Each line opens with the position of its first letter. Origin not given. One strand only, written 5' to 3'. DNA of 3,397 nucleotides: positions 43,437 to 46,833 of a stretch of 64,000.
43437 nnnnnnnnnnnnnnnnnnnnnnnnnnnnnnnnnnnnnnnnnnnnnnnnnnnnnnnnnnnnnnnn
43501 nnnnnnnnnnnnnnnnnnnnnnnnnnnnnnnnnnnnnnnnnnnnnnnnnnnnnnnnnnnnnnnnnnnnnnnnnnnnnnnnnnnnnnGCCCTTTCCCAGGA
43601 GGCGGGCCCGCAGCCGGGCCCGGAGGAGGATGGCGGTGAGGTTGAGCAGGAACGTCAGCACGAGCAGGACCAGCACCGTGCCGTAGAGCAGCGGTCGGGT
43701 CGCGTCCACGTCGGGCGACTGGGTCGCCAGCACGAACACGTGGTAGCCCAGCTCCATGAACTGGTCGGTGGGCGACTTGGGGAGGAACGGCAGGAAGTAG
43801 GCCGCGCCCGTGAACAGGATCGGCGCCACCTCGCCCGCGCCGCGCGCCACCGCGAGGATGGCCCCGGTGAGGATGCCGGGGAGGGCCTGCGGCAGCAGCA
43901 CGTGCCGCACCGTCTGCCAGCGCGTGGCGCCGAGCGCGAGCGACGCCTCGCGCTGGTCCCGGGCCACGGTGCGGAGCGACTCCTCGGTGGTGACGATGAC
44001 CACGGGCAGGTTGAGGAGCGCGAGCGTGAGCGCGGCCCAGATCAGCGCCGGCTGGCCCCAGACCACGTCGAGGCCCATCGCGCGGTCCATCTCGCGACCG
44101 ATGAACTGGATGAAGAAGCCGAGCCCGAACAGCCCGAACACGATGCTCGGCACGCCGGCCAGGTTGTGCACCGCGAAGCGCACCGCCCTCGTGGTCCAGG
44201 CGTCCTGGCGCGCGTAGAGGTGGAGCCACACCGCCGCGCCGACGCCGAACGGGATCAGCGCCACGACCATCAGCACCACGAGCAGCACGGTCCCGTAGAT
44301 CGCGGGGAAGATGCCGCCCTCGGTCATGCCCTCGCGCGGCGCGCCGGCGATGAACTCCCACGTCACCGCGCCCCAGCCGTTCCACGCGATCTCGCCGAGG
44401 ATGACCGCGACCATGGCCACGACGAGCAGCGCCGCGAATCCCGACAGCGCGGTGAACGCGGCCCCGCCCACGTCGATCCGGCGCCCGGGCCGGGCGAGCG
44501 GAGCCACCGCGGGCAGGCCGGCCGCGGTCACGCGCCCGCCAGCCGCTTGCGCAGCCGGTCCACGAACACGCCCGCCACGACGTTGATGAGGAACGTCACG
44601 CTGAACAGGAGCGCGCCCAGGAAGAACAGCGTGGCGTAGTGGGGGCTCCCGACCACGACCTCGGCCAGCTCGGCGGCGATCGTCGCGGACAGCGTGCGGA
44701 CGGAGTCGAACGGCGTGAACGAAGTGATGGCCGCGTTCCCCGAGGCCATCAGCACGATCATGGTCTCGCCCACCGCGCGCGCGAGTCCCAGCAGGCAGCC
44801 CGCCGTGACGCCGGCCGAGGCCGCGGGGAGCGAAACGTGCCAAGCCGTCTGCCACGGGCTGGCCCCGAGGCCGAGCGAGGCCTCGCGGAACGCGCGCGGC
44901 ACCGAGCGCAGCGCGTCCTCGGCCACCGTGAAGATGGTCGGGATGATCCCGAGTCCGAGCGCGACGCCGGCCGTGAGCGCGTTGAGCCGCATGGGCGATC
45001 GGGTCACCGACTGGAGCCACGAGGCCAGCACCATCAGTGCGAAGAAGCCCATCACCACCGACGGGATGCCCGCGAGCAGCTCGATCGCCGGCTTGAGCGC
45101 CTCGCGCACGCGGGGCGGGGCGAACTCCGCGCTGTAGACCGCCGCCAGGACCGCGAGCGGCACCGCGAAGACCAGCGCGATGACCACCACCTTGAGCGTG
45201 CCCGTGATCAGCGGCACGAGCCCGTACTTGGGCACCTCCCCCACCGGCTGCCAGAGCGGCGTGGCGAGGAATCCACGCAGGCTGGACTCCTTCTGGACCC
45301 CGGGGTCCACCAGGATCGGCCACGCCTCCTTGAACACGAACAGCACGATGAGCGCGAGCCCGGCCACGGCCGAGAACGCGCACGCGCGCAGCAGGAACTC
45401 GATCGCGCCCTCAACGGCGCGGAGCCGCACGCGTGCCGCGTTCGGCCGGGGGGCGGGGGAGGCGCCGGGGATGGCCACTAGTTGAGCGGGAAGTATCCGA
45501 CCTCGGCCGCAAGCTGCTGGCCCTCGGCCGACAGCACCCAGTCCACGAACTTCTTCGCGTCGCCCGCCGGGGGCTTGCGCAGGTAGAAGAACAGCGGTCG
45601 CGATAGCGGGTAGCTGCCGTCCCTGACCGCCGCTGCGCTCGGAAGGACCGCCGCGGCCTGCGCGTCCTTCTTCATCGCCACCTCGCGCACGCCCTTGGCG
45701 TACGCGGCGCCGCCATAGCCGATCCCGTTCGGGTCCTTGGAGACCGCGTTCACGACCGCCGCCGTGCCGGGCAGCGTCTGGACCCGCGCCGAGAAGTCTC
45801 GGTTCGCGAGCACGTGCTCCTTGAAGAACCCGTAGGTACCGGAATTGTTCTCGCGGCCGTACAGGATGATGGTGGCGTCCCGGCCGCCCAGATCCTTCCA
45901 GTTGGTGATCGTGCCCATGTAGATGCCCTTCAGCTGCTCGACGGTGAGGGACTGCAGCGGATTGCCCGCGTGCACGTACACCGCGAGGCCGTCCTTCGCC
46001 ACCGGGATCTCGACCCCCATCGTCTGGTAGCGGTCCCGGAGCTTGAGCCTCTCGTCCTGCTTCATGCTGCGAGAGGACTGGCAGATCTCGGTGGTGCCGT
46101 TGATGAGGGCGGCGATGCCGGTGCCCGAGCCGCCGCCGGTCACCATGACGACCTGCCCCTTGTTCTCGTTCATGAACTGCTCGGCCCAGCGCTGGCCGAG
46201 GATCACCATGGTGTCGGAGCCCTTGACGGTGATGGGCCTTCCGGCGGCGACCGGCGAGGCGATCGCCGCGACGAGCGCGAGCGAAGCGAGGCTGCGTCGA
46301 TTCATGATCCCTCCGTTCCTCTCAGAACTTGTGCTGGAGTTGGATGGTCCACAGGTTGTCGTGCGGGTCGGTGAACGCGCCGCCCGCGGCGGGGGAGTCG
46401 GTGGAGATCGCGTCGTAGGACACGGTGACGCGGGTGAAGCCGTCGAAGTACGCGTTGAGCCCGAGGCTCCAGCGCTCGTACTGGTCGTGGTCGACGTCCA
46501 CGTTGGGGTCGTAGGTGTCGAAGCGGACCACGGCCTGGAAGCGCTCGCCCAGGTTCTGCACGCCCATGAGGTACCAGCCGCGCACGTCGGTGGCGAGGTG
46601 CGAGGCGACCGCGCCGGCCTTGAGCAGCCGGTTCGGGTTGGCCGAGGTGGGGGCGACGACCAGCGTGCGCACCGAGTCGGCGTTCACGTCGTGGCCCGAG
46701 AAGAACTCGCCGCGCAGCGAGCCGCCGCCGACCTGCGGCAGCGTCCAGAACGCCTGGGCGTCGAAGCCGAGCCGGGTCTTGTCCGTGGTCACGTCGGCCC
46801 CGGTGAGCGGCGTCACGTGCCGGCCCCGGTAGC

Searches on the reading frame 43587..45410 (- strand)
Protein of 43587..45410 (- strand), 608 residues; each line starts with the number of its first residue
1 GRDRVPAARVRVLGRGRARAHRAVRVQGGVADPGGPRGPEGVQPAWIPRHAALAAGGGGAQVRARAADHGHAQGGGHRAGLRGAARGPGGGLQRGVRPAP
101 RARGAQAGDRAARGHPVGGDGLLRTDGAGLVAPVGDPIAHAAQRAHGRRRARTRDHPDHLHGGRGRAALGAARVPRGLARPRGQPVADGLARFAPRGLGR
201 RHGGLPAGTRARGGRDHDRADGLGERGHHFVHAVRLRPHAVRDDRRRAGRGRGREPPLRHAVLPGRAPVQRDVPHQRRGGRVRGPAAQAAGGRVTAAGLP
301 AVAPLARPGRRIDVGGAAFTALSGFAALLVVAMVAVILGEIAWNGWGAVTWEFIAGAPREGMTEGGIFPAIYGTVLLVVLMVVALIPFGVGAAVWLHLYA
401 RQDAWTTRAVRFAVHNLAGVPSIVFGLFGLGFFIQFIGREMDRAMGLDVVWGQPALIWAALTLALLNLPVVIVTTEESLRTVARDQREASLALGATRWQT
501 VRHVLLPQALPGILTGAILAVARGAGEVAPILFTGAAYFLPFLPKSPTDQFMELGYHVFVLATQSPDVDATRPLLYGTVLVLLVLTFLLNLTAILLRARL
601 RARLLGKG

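Call 84: search_protein_families(library=pfam, proteins=[window:43587-45410:-], max_evalue=0.00001)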
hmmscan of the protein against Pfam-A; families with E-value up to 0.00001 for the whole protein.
window:43587-45410:- (608 aa): 1 family
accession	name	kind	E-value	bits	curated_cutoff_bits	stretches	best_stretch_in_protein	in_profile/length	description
PF00528.27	BPD_transp_1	-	3.3e-19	69.8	26.4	1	386-604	2-182/184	Binding-protein-dependent transport system inner membrane component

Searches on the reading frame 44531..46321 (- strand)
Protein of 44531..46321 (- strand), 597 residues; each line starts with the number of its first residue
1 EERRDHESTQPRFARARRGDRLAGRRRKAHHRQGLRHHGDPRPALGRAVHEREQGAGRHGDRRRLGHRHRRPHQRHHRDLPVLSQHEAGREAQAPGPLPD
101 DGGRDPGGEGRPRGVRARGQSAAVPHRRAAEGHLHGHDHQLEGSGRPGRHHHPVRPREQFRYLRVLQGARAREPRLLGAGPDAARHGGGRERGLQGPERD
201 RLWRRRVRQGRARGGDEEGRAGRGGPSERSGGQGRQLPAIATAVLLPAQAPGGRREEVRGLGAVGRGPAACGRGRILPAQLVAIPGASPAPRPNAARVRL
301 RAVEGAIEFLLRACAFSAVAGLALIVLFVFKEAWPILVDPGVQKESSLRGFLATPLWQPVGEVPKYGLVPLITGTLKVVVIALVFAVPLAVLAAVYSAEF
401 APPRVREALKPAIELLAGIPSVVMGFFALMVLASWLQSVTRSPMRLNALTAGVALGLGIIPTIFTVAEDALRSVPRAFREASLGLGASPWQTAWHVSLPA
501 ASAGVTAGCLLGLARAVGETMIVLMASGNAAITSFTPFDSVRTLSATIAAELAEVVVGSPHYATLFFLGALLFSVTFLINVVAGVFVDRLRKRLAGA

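Call 84: search_protein_families(library=pfam, proteins=[window:44531-46321:-], max_evalue=0.00001)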
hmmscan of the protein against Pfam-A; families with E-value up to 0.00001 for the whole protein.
window:44531-46321:- (597 aa): 1 family
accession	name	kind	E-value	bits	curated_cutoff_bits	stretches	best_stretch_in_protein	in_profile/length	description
PF00528.27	BPD_transp_1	-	5.1e-17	62.6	26.4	1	390-592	5-184/184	Binding-protein-dependent transport system inner membrane component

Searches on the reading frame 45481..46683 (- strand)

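Call 84: search_protein_families(library=pfam, proteins=[window:45481-46683:-], max_evalue=0.00001)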
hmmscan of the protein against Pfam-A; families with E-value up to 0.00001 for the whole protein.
window:45481-46683:- (401 aa): 3 families
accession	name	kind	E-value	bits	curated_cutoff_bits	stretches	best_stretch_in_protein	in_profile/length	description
PF12849.12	PBP_like_2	-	7.1e-45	154.3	27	1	150-387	11-267/267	PBP superfamily domain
PF12727.12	PBP_like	-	9.5e-13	48.2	27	1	167-331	1-157/193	PBP superfamily domain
PF13531.11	SBP_bac_11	-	5.2e-06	26.8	25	0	165-397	15-226/227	Bacterial extracellular solute-binding protein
